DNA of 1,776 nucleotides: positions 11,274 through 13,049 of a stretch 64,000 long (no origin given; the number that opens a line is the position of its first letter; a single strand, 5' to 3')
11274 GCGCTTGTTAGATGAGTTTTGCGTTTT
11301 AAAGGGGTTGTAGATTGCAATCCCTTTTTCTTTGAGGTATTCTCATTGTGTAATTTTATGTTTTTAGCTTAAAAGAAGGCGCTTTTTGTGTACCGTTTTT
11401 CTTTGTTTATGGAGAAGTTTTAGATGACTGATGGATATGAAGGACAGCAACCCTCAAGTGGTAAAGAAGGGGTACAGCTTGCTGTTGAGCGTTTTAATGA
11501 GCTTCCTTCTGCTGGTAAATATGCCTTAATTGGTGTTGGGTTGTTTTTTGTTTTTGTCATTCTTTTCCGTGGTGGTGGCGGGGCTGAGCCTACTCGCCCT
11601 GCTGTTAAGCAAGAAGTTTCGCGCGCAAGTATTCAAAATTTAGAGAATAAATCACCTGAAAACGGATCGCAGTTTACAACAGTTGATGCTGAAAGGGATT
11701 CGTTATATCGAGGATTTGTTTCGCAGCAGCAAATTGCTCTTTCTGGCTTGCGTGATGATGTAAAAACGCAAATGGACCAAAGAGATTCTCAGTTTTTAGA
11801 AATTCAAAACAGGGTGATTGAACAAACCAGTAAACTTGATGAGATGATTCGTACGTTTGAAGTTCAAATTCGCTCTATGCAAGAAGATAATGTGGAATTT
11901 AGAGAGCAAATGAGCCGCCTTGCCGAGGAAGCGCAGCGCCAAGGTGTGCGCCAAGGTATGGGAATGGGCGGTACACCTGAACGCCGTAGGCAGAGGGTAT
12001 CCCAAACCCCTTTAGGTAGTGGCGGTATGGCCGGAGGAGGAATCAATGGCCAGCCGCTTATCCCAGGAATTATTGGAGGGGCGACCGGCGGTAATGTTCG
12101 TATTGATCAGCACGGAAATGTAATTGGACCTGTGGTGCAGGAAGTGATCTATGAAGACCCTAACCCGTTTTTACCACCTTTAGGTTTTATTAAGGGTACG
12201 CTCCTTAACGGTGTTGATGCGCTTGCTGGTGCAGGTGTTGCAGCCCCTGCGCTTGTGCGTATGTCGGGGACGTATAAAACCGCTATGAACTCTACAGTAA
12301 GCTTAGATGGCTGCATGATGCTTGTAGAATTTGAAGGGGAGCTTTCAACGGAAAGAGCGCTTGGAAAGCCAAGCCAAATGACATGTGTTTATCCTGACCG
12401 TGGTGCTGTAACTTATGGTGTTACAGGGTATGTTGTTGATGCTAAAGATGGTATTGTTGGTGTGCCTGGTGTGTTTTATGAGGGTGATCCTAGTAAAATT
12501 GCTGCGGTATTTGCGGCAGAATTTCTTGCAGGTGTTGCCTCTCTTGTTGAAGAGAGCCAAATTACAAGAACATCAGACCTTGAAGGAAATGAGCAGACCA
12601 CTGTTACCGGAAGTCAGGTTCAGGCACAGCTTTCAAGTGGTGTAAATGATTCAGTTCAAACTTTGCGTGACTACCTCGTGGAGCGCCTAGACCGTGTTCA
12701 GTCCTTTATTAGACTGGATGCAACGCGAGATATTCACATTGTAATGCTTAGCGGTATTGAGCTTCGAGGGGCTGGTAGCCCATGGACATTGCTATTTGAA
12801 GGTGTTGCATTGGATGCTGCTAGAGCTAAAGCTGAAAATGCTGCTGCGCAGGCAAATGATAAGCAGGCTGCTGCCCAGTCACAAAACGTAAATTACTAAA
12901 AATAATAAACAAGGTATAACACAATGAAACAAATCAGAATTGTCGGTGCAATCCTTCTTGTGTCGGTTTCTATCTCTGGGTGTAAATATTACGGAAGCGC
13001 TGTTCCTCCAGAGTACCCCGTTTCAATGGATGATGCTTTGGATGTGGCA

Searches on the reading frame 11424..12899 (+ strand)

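Call 12: search_protein_families(library=pfam, proteins=[window:11424-12899:+], max_evalue=0.001)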
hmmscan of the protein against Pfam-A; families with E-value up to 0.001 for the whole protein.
window:11424-12899:+ (491 aa): 1 family
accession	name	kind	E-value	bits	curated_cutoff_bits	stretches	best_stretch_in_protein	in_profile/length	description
PF03743.19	TrbI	-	4.5e-09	36.9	35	1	254-447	6-188/188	Bacterial conjugation TrbI-like protein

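Call 29: search_protein_families(library=ncbifam, proteins=[window:11424-12899:+], max_evalue=0.05)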
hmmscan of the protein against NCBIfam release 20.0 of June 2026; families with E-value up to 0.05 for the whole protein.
window:11424-12899:+ (491 aa): 4 families
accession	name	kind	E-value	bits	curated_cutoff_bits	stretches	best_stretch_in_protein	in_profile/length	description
NF010289.0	PRK13729.1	equivalog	3.6e-14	52.6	504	1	110-485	67-435/474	F-type conjugal transfer pilus assembly protein TraB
NF033885.1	conj_TraP_IncI1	equivalog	0.00055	19.7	135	1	64-170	38-144/217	conjugal transfer protein TraP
TIGR03752.1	conj_TIGR03752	hypoth_equivalog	0.025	13.9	241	0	335-423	346-435/471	TIGR03752 family integrating conjugative element protein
NF000361.1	self_FomB_kinase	exception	0.035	13.2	400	0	63-152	222-312/325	FomB family phosphonate monophosphate kinase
